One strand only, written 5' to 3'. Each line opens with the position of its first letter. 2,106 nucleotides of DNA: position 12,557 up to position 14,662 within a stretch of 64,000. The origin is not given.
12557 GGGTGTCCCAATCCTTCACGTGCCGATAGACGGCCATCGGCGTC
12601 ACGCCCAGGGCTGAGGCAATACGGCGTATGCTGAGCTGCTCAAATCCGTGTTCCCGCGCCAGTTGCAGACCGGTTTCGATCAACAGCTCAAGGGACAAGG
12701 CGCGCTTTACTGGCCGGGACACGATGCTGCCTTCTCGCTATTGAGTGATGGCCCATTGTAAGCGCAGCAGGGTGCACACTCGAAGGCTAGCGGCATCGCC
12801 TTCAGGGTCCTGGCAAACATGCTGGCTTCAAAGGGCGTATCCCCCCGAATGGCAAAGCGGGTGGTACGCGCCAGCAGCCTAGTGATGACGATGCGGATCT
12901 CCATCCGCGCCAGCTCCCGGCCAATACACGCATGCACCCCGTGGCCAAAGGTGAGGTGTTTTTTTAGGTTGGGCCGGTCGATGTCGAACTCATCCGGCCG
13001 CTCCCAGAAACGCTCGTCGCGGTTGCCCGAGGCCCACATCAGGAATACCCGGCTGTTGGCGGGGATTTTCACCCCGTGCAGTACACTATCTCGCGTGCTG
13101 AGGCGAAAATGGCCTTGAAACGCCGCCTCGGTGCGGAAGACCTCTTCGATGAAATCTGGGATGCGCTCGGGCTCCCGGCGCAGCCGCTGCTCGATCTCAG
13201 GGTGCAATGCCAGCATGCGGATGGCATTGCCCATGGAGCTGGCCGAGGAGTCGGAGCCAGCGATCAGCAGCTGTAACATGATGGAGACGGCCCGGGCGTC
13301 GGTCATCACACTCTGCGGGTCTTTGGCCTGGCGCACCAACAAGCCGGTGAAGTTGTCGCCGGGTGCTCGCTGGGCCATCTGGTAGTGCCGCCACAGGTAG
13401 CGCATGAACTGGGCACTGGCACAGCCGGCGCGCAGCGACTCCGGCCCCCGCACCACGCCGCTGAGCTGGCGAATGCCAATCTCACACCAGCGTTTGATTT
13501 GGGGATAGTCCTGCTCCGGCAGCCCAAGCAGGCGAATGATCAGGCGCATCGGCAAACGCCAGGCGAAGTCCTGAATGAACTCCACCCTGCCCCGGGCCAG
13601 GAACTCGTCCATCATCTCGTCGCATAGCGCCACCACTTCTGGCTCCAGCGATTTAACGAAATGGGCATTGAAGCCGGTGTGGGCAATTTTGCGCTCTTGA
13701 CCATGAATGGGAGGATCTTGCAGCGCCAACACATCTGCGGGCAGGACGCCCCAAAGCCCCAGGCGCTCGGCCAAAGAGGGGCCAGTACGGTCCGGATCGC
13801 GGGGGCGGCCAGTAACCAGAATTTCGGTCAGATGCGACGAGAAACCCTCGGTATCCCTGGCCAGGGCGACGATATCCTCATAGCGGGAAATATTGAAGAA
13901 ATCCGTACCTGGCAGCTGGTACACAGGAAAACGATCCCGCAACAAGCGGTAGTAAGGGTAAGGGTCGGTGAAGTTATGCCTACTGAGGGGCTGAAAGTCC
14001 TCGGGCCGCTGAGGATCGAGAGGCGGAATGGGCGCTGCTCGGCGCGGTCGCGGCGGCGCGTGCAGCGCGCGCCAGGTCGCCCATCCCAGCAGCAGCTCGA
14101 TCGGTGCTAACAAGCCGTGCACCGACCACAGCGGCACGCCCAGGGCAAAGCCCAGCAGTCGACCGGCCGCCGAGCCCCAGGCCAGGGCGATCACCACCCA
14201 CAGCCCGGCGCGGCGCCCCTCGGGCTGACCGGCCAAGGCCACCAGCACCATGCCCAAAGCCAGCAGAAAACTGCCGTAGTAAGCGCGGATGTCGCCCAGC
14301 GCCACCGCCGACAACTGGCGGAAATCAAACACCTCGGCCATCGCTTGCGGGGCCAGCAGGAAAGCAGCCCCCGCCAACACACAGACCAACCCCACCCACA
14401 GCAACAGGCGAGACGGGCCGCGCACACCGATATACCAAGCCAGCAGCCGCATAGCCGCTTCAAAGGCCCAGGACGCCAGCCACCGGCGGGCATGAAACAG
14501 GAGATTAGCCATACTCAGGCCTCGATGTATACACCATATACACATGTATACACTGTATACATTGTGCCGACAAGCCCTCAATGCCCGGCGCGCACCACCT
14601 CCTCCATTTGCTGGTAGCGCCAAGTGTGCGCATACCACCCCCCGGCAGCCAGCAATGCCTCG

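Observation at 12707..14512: Membrane-anchored bacterial P450: DUF4345-like multi-TM domain fused to a P450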

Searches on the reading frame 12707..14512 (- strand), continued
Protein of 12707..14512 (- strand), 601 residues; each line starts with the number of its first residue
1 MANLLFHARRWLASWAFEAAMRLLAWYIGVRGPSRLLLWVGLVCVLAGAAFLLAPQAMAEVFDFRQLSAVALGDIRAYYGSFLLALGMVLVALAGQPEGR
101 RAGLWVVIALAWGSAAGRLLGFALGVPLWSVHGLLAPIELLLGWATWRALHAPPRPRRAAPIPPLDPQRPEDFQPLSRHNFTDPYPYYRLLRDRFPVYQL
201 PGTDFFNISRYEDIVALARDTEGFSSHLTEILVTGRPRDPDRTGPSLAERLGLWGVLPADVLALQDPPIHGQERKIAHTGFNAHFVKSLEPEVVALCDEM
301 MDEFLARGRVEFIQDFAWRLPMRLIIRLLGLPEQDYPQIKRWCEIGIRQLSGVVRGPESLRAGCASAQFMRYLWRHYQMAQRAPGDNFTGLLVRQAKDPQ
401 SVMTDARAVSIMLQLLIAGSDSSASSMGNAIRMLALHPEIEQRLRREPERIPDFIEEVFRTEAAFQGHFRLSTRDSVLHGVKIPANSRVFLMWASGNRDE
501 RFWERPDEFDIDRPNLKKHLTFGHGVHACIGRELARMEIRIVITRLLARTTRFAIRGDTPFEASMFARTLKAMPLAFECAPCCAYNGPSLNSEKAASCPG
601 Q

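Call 52: fold_search(model_id=the predicted structure, library=pdb)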
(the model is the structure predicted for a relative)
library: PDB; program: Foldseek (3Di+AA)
matches with E <= 10: 1682; with E <= 0.001: 1637
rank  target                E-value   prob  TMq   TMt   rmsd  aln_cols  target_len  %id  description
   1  5hdi_A                1.2e-23  1.00  0.59  0.88   4.1       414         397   30  Structural characterization of CYP144A1, a Mycobacterium tuberculosis cytochrome P450 (released 2016-05-04)
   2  3buj                  9.9e-23  1.00  0.58  0.86   3.4       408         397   27  Crystal Structure of CalO2 (released 2008-04-29)
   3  5hdi_B                1.9e-22  1.00  0.60  0.90   3.0       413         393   30  Structural characterization of CYP144A1, a Mycobacterium tuberculosis cytochrome P450 (released 2016-05-04)
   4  5xjn                  3.0e-22  1.00  0.61  0.90   3.4       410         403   28  cytochrome P450 CREJ in complex with (4-ethylphenyl) dihydrogen phosphate (released 2017-07-12)
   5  5gwe_A                3.5e-22  1.00  0.61  0.89   3.6       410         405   27  cytochrome P450 CREJ (released 2017-07-12)
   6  5gwe_D                4.1e-22  1.00  0.61  0.89   3.5       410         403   28  cytochrome P450 CREJ (released 2017-07-12)
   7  7v40                  4.3e-22  1.00  0.58  0.80   4.7       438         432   27  Crystal structure of Class I P450 monooxygenase (P450tol) from Rhodococcus coprophilus TC-2 (released 2022-06-22)
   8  3ejd_B                5.9e-22  1.00  0.59  0.91   3.0       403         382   27  Crystal Structure of P450BioI in complex with hexadec-9Z-enoic acid ligated Acyl Carrier Protein (released 2008-10-07)
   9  3ejd_D                8.5e-22  1.00  0.59  0.90   3.0       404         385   27  Crystal Structure of P450BioI in complex with hexadec-9Z-enoic acid ligated Acyl Carrier Protein (released 2008-10-07)
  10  4tri_A                8.9e-22  1.00  0.58  0.86   3.7       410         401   26  X-ray crystal structure of CYP142A2 from Mycobacterium smegmatis, complexed with cholesterol sulfate. (released 2014-09-17)
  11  8q5j                  1.1e-21  1.00  0.60  0.91   2.8       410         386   24  Cytochrome P450 monooxygenase from Streptomyces scabiei (SscaCYP) (released 2024-04-03)
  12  7v41                  1.1e-21  1.00  0.57  0.79   4.2       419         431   27  Crystal structure of Class I P450 monooxygenase (P450tol) from Rhodococcus coprophilus TC-2 in complex with toluene. (released 2022-06-22)
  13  3ejb_D                1.4e-21  1.00  0.59  0.90   3.1       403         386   27  Crystal Structure of P450BioI in complex with tetradecanoic acid ligated Acyl Carrier Protein (released 2008-10-07)
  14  6kbh                  1.6e-21  1.00  0.59  0.47   3.9       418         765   25  Crystal structure of an intact type IV self-sufficient cytochrome P450 monooxygenase (released 2020-07-01)
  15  7y98_A                1.7e-21  1.00  0.57  0.89   3.1       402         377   26  Crystal structure of CYP109B4 from Bacillus Sonorensis in complex with Testosterone (released 2023-05-03)
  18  8yhn                  2.3e-21  1.00  0.60  0.88   3.4       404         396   25  Crystal structure of Cytochrome P450 107P2 from streptomyces avermitilis (released 2025-03-05)
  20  5gwe_B                2.7e-21  1.00  0.60  0.89   3.5       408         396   27  cytochrome P450 CREJ (released 2017-07-12)
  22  6dcd                  3.1e-21  1.00  0.55  0.79   4.6       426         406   26  Mycobacterium marinum cytochrome P450 CYP150A6 in the substrate-free form (released 2019-03-20)
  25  6gmf                  3.4e-21  1.00  0.57  0.87   4.0       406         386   28  Structure of Cytochrome P450 CYP109Q5 from Chondromyces apiculatus (released 2019-03-27)
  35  6gii                  5.3e-21  1.00  0.59  0.83   3.7       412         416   24  The crystal structure of Tepidiphilus thermophilus P450 heme domain (released 2018-05-30)
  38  7x53_A                6.9e-21  1.00  0.57  0.82   4.2       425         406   25  cytochrome P450 monooxygenase (released 2023-03-08)
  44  7xbn_A                9.0e-21  1.00  0.58  0.87   3.1       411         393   28  Crystal Structure of YC-17-bound cytochrome P450 PikC with the unnatural amino acid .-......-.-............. incorpora (released 2023-02-15)
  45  3zkp                  9.0e-21  1.00  0.57  0.86   3.1       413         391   26  Structure of a mutant of P450 EryK in complex with erythromycin B. (released 2013-05-01)
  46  2fr7                  9.9e-21  1.00  0.58  0.86   3.3       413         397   27  Crystal Structure of Cytochrome P450 CYP199A2 (released 2007-01-16)
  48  2jjo                  1.0e-20  1.00  0.56  0.85   3.5       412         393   27  Structure of cytochrome P450 EryK in complex with its natural substrate erD (released 2009-07-14)
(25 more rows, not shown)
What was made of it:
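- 12773..14005 (-): Complete class-I P450 catalytic domain (aa 170-580): heme loop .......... at 12920-12949, ExxR at 13133-13144, I-helix AGSDSS at 13241-13267. The AF2 model matches 5hdi with TMt 0.88-0.90 at 30% identity (call 52).
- On CYP144 family: 30% identity in the structural alignment to 5hdi (call 52).
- Closest known: CYP144A1 of Mycobacterium tuberculosis. Same: The model superposes with TMt 0.88-0.90 (call 52).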

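Call 68: find_encoding_contigs(protein=P0112, flank=8000, max_places=1)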
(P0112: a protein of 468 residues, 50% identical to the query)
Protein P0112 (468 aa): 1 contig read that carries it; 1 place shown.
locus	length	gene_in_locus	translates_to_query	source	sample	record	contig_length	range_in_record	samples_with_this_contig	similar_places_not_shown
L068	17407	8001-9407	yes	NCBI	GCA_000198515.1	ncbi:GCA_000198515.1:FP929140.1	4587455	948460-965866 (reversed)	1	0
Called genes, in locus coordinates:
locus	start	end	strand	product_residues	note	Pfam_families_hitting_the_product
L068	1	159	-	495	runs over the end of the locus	PF04536:TPM_phosphatase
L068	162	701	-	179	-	PF07589:PEP_exosort_dom (weak)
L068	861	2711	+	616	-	PF13687:DUF4153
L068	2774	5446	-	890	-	PF00330:Aconitase, PF00694:Aconitase_C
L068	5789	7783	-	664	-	PF07696:7TMR-DISMED2, PF07695:7TMR-DISM_7TM, PF00990:GGDEF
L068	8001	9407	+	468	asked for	PF00067:p450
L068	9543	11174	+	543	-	-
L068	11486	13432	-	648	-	-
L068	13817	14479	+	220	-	-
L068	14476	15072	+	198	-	PF01553:Acyltransferase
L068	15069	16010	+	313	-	PF01148:CTP_transf_1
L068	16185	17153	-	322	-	-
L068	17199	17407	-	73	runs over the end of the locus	-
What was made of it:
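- Closest known: CYP1164A1. Different: HdN1 has no adjacent TetR (call 68).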

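Call 69: find_encoding_contigs(protein=P0097, flank=8000, max_places=1)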
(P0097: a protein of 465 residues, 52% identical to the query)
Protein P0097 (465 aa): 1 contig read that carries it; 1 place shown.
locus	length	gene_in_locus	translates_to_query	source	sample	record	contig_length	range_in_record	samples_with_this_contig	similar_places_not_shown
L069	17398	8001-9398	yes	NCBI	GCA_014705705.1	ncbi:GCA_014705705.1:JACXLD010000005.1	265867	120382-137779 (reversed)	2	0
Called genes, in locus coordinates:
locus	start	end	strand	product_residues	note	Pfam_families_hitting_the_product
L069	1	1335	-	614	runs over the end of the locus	PF07732:Cu-oxidase_3, PF00394:Cu-oxidase, PF07731:Cu-oxidase_2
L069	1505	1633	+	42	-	-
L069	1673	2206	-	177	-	PF09831:DUF2058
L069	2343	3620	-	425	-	PF00067:p450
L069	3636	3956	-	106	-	PF00111:Fer2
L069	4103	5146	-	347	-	PF12625:Arabinose_bd, PF12833:HTH_18, PF00165:HTH_AraC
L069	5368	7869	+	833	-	PF07715:Plug, PF00593:TonB_dep_Rec_b-barrel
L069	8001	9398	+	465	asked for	PF00067:p450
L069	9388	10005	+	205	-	PF00440:TetR_N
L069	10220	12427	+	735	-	-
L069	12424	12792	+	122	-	-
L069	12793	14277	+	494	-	-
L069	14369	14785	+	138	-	PF00581:Rhodanese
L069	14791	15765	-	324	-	PF12625:Arabinose_bd, PF00165:HTH_AraC (faint), PF12833:HTH_18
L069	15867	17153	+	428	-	PF00743:FMO-like, PF07992:Pyr_redox_2, PF13738:Pyr_redox_3, PF13434:Lys_Orn_oxgnase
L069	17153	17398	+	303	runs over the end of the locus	PF13593:SBF_like, PF01758:SBF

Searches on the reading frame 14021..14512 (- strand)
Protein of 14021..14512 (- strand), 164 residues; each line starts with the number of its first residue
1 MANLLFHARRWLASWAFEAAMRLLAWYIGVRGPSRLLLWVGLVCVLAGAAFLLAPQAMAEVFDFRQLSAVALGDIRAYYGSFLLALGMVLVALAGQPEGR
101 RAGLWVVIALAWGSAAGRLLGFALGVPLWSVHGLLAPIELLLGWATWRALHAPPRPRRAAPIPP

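Call 18: find_homologous_proteins(query=window:14021-14512:-, max_evalue=0.01)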
Query seq(164 aa): 4042 candidates shared short words with the query, none scored E <= 0.01.
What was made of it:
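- Tried and rejected: Word-indexed search with the N-terminal 164 aa. It returned nothing, not even the query's own protein (call 18), so it was uninformative.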
